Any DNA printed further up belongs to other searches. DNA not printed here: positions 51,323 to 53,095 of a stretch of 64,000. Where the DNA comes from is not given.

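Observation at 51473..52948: Protein-tyrosine-phosphatase-like domain fused to an ADP-ribosylglycohydrolase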

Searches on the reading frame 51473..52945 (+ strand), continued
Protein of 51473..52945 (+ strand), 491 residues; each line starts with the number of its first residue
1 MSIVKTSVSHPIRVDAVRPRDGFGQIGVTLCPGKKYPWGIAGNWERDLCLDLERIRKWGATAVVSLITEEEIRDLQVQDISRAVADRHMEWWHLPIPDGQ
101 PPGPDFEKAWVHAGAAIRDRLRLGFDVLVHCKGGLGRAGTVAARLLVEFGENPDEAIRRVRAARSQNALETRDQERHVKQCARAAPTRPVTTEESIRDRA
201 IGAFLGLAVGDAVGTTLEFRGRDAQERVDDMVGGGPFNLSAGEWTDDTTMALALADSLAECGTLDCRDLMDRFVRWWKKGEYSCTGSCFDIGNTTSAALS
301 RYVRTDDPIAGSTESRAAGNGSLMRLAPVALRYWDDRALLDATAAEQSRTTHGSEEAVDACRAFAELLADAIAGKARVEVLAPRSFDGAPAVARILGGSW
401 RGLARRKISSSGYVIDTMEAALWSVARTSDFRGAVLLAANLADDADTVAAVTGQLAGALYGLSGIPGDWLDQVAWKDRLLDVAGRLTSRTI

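Call 53: search_protein_families(library=pfam, proteins=[L069:4763-5473:+, L075:9227-9904:-, L072:8178-9509:+, L053:11495-12187:-, L029:8564-9850:-, L047:9216-9995:+, L052:9257-9931:-], max_evalue=0.001)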
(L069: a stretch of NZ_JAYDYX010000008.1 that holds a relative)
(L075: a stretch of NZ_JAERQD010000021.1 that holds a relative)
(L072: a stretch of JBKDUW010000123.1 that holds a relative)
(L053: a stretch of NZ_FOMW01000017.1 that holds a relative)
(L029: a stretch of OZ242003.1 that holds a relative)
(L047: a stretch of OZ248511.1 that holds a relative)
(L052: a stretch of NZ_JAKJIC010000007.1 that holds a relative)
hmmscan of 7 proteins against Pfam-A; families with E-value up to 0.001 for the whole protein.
L069:4763-5473:+ (237 aa): 3 families
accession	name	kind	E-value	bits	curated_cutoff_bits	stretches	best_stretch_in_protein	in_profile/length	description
PF21906.2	NrtR_WHD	-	3.2e-18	66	27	1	169-228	1-60/61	NrtR DNA-binding winged helix domain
PF00293.34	NUDIX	-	1.5e-07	32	21.1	1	20-120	2-106/134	NUDIX domain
PF19368.5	AraR_C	-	1.2e-06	29.1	23.8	1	169-229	5-66/82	AraR C-terminal winged HTH domain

L075:9227-9904:- (225 aa): 0 families

L072:8178-9509:+ (444 aa): 2 families
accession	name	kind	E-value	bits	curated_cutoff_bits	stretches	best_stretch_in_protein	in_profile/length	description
PF01555.25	N6_N4_Mtase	-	1.3e-25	91.1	26.7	1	198-409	1-219/221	DNA methylase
PF02195.25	ParB_N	-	1.1e-06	29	26.3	1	9-77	3-76/95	ParB N-terminal domain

L053:11495-12187:- (230 aa): 1 family
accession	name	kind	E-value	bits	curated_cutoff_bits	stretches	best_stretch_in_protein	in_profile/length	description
PF18932.5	DUF5681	-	6.1e-19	68.8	27.5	1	26-107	2-74/77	Family of unknown function (DUF5681)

L029:8564-9850:- (428 aa): 3 families
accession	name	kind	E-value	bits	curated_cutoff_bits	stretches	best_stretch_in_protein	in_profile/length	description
PF13304.12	AAA_21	-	7.7e-36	125.1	27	1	46-358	2-304/304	AAA domain, putative AbiEii toxin, Type IV TA system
PF02463.25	SMC_N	-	1.6e-07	31.5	40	1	45-76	26-58/220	RecF/RecN/SMC N terminal domain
PF13175.12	AAA_15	-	4.6e-06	26.9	32.1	0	288-353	299-370/374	AAA ATPase domain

L047:9216-9995:+ (260 aa): 3 families
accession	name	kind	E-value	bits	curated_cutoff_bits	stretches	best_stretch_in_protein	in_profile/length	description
PF21906.2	NrtR_WHD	-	8.2e-15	55.1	27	1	185-250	1-61/61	NrtR DNA-binding winged helix domain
PF00293.34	NUDIX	-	4.2e-07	30.5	21.1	1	29-107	10-92/134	NUDIX domain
PF19368.5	AraR_C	-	0.00056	20.5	23.8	0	182-249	2-65/82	AraR C-terminal winged HTH domain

L052:9257-9931:- (224 aa): 3 families
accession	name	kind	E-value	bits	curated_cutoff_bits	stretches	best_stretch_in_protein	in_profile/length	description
PF00293.34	NUDIX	-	3.4e-22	79.3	21.1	1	26-148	5-132/134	NUDIX domain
PF21906.2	NrtR_WHD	-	4.9e-20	71.9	27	1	165-222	2-60/61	NrtR DNA-binding winged helix domain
PF19368.5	AraR_C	-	0.00013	22.5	23.8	1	162-222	3-65/82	AraR C-terminal winged HTH domain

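Call 55: search_dna_similar(query=window:51473-52945:+, collection=plasmids, mode=protein, max_rows=25, max_evalue=1e-20)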
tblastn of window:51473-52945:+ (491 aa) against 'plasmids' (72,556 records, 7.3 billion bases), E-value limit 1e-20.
Records with a match: 54; places in all: 56; records where one place covers at least 80% of the query: 2.
Best place of each record, by identity: <60% 54.
By first word of the organism name: Bifidobacterium 4; Clostridium 4; Paenibacillus 3; Variovorax 2; Aeromonas 2; Burkholderia 2; Halapricum 2; Halorubrum 2; Natribaculum 2; Halococcus 2; and 29 more.
By predicted mobility (MOB-suite, as given by PLSDB): non-mobilizable 47; conjugative 4; mobilizable 3.
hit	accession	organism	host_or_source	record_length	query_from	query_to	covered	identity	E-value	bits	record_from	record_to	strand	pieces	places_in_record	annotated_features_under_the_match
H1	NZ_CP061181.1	Roseomonas haemaphysalidis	tick,pure culture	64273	3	488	97%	52.8%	2e-88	440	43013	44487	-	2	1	ADP-ribosylglycohydrolase family protein | cyclin-dependent kinase inhibitor 3 family protein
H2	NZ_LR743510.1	Methylobacterium bullatum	-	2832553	191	489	61%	57.5%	5e-82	284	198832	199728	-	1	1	none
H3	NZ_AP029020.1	Acidovorax sp. DW039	Lemna minor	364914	131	486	73%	44.1%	3e-65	236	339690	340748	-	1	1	ADP-ribosylglycohydrolase family protein | NUDIX domain-containing protein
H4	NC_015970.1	Rhodothermus marinus SG0.5JP17-172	-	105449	189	491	62%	47.8%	1e-67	243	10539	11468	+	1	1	ADP-ribosylglycohydrolase family protein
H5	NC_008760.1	Polaromonas naphthalenivorans CJ2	-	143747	191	480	59%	49.8%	1e-66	240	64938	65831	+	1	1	ADP-ribosylglycohydrolase family protein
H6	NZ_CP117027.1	Sphingomonas hankookensis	Pure isolate,Tap water (bathroom)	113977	196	479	58%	50.9%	8e-61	223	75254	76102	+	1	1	tri1: ADP-ribosylarginine hydrolase Tri1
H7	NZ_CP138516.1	Variovorax paradoxus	Legume root,PacBio whole genome assembly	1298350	197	484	59%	49.5%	6e-59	217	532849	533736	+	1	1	none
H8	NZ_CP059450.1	Azospirillum brasilense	Prokaryotes,soil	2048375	190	480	59%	48.1%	6e-55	206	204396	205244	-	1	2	none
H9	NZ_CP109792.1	Leisingera thetidis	-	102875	3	398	81%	35.2%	2e-46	181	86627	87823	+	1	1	ADP-ribosylglycohydrolase family protein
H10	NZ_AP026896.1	Aeromonas caviae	Microbe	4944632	190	486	60%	46.8%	1e-62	228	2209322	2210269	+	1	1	none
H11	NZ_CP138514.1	Variovorax paradoxus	Legume root,PacBio whole genome assembly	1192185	202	484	58%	49.1%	8e-58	214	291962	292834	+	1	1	none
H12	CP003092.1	Burkholderia sp. YI23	-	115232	199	486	59%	48.3%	4e-64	232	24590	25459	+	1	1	ADP-ribosylglycohydrolase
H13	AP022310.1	Burkholderia sp. SFA1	-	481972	199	486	59%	48.3%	4e-64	232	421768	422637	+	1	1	draG: ADP-ribosylglycohydrolase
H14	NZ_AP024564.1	Allochromatium tepidum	-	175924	195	469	56%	49.6%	2e-65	236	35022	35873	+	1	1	ADP-ribosylglycohydrolase family protein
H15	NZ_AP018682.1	Vibrio casei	-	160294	188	479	59%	43.3%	2e-54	204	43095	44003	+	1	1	ADP-ribosylglycohydrolase family protein | csm6: CRISPR-associated ring nuclease Csm6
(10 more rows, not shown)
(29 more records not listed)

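Call 56: search_dna_similar(query=window:51473-52945:+, collection=phages, mode=protein, max_rows=15, max_evalue=0.00001)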
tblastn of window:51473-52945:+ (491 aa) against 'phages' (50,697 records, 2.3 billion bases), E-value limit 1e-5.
Records with a match: 48; places in all: 48; records where one place covers at least 80% of the query: 0.
Best place of each record, by identity: <60% 48.
By first word of the organism name: Aeromonas 13; Streptomyces 11; Erwinia 5; Salmonella 4; Cronobacter 4; Serratia 2; uncultured 2; Bacillus 2; Xanthomonas 1; Klebsiella 1; and 3 more.
By host as written in the record: Streptomyces griseus ATCC 10137 10; Aeromonas salmonicida 7; - 4; Aeromonas hydrophila 4; Salmonella enterica subsp. enterica serovar Typhi 2; Erwinia amylovora SNUABM_01 2; Serratia marcescens UCC2017 2; Cronobacter sakazakii ATCC 29544 2; and 13 more.
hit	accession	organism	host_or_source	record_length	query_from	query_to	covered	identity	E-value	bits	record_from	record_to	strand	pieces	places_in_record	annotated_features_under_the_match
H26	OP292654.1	Xanthomonas phage XbC2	Xanthomonas vesicatoria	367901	195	486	59%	46.6%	3e-59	216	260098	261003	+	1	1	putative ADP-ribosylglycohydrolase | hypothetical protein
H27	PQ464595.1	Erwinia phage Kaldavass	Erwinia aphidicola W09_2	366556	197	486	59%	46.9%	6e-59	216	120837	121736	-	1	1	ADP-ribosylglycohydrolase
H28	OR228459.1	Klebsiella phage fENko-Kae01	Klebsiella aerogenes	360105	198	487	59%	46.8%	1e-58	215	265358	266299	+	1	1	ADP-ribosylglycohydrolase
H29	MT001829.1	Salmonella phage SE_PL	Salmonella enterica subsp. enterica ...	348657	198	487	59%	45.9%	2e-57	211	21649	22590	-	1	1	ADP-ribosylglycohydrolase family protein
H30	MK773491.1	Salmonella phage 7t3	Salmonella enterica subsp. enterica ...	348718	198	487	59%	45.9%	2e-57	211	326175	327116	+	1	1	ADP-ribosylglycohydrolase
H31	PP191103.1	Salmonella phage PHA46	Salmonella enterica subsp. enterica ...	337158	198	487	59%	45.9%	5e-57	210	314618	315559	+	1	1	ADP-ribosylglycohydrolase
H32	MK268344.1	Salmonella phage Munch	Salmonella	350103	198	487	59%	45.9%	5e-57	210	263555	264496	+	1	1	ADP-ribosylglycohydrolase | ribosome_binding_site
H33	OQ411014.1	Escherichia phage EJP2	Escherichia coli FORC82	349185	198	486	59%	45.9%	7e-58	213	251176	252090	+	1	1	ADP-ribosylglycohydrolase family protein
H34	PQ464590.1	Erwinia phage Hallingskeid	Erwinia aphidicola B01_10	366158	193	486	60%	44.1%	2e-57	211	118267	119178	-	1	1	ADP-ribosylglycohydrolase | hypothetical protein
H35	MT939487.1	Erwinia phage pEa_SNUABM_47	Erwinia amylovora SNUABM_01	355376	198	486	59%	44.7%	8e-55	204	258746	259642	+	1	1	putative ADP-ribosylglycohydrolase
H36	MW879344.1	Erwinia phage pEa_SNUABM_49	Erwinia amylovora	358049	198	486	59%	44.7%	9e-55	204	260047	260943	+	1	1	hypothetical protein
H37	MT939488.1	Erwinia phage pEa_SNUABM_50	Erwinia amylovora SNUABM_01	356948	198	486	59%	44.3%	3e-54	202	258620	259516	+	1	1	putative ADP-ribosylglycohydrolase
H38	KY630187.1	Serratia phage BF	Serratia marcescens UCC2017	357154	198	486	59%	44.3%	3e-54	202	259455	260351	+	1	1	ADP-ribosylglycohydrolase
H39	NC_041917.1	Serratia phage BF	Serratia marcescens UCC2017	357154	198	486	59%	44.3%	3e-54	202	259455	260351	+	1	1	ADP-ribosylglycohydrolase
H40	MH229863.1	Streptomyces phage JackieB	Streptomyces griseus ATCC 10137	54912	192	473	57%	32.6%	4e-21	103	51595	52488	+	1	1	76: hydrolase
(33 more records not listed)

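Call 78: search_protein_families(library=pfam, alignment_id=A4, max_evalue=0.00001)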
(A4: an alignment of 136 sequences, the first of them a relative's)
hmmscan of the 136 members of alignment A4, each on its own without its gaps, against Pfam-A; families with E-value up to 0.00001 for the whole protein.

A. member 1, L001:4633-5859:+ (409 aa): 1 family
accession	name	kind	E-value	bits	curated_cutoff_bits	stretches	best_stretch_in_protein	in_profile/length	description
PF00145.23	DNA_methylase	-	3.9e-41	142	22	1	38-201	1-165/324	C-5 cytosine-specific DNA methylase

B. families by the number of members that match (of 136 scanned): 105 families (the first 25 are shown)
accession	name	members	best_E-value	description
PF18932.5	DUF5681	5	2.6e-24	Family of unknown function (DUF5681)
PF21906.2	NrtR_WHD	5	1.2e-21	NrtR DNA-binding winged helix domain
PF13304.12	AAA_21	4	1.4e-36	AAA domain, putative AbiEii toxin, Type IV TA system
PF00293.34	NUDIX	4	3.5e-22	NUDIX domain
PF02463.25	SMC_N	4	6e-08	RecF/RecN/SMC N terminal domain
PF00239.26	Resolvase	3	1.8e-38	Resolvase, N terminal domain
PF02371.22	Transposase_20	3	6.4e-25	Transposase IS116/IS110/IS902 family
PF07508.19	Recombinase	3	5.1e-16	Recombinase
PF01548.23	DEDD_Tnp_IS110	3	2.9e-12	Transposase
PF19368.5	AraR_C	3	1.6e-10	AraR C-terminal winged HTH domain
PF07728.20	AAA_5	3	5.5e-10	AAA domain (dynein-related subfamily)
PF01078.27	Mg_chelatase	2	1.7e-95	Magnesium chelatase, subunit ChlI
PF01695.23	IstB_IS21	2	1.6e-71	IstB-like ATP binding protein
PF01987.23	AIM24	2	1.8e-61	Mitochondrial biogenesis AIM24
PF13541.12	ChlI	2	2.1e-39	Subunit ChlI of Mg-chelatase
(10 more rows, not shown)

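Call 80: find_related_loci(query=A1, collection=viral_contigs, flank=6000)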
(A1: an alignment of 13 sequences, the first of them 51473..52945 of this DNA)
Query A1 (491 aa) in viral_contigs; peptide patterns used: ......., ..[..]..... (x = any residue, [..] = any of these).
236 stretches matched a pattern; 28 encode a relative of the query (tblastn E <= 1e-3); 28 distinct loci.
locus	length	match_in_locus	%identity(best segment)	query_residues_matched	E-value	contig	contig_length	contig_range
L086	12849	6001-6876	51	196-489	2e-81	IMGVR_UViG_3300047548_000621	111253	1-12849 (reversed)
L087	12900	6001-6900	47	197-486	3e-76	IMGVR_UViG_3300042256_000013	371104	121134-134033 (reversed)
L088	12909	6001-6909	46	197-486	6e-76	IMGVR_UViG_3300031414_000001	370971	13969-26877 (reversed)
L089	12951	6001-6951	46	198-487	1e-75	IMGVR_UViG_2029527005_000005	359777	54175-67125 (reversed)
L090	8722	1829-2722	46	172-491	5e-75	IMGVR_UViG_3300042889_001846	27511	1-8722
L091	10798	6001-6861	45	198-486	4e-73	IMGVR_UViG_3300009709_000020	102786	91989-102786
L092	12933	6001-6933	46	198-486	5e-73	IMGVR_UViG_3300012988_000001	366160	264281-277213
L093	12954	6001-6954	44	197-490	4e-73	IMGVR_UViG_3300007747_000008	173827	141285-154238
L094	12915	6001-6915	44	197-489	2e-72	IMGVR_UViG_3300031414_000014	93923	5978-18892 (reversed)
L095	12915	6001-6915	44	197-489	2e-72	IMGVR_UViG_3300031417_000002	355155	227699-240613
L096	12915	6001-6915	44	197-489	2e-72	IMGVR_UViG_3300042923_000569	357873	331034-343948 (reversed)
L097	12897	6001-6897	44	198-486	4e-71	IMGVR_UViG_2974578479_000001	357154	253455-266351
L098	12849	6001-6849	45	187-483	5e-69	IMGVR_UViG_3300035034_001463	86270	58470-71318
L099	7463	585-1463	40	181-486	1e-52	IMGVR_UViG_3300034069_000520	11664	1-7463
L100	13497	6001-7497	29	3-483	7e-47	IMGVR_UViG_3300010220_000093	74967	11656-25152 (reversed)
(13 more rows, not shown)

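Call 83: search_protein_families(library=pfam, alignment_id=A5, max_evalue=0.0001)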
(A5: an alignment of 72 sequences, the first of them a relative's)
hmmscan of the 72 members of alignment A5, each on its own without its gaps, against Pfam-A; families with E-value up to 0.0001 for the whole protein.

A. member 1, L100:6001-7566:+ (522 aa): 6 families
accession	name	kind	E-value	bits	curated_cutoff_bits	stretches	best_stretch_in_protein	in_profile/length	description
PF03747.19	ADP_ribosyl_GH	-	3.3e-63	214.5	26.2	1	189-475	1-278/287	ADP-ribosylglycohydrolase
PF22784.1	PTP-SAK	-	6e-10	39.8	27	1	109-170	76-150/153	Swiss Army Knife protein, DSP-PTPase phosphatase domain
PF00782.25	DSPc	-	1.3e-09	38.4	33.5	1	89-173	42-127/133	Dual specificity phosphatase, catalytic domain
PF22785.1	Tc-R-P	-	3.2e-09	37.7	27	1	52-146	20-105/106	Polymorphic toxin system, DSP-PTPase phosphatase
PF05706.17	CDKN3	-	2.2e-05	24.6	20.7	1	38-143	54-156/168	Cyclin-dependent kinase inhibitor 3 (CDKN3)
PF00102.32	Y_phosphatase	-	3.3e-05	24.1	20.9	1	105-171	153-226/234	Protein-tyrosine phosphatase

B. families by the number of members that match (of 72 scanned): 61 families (the first 25 are shown)
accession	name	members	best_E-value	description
PF22784.1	PTP-SAK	10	7e-17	Swiss Army Knife protein, DSP-PTPase phosphatase domain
PF22785.1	Tc-R-P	10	3e-16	Polymorphic toxin system, DSP-PTPase phosphatase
PF05706.17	CDKN3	10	4.1e-11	Cyclin-dependent kinase inhibitor 3 (CDKN3)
PF00102.32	Y_phosphatase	10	8.5e-10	Protein-tyrosine phosphatase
PF00782.25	DSPc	9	3.1e-10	Dual specificity phosphatase, catalytic domain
PF22741.1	PTP-NADK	3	5.2e-10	DSP-PTPase phosphatase fused to NAD+ Kinase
PF00154.27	RecA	2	7.6e-38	recA bacterial DNA recombination protein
PF13280.12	WYL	2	1.9e-14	WYL domain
PF08423.17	Rad51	2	1.5e-07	Rad51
PF13604.12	AAA_30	2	3.7e-06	AAA domain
PF03747.19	ADP_ribosyl_GH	1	3.3e-63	ADP-ribosylglycohydrolase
PF22491.1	DUF6988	1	3.5e-47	Family of unknown function (DUF6988)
PF04095.22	NAPRTase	1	1.8e-43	Nicotinate phosphoribosyltransferase (NAPRTase) family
PF00004.35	AAA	1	7.2e-39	ATPase family associated with various cellular activities (AAA)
PF01351.25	RNase_HII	1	1.6e-34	Ribonuclease HII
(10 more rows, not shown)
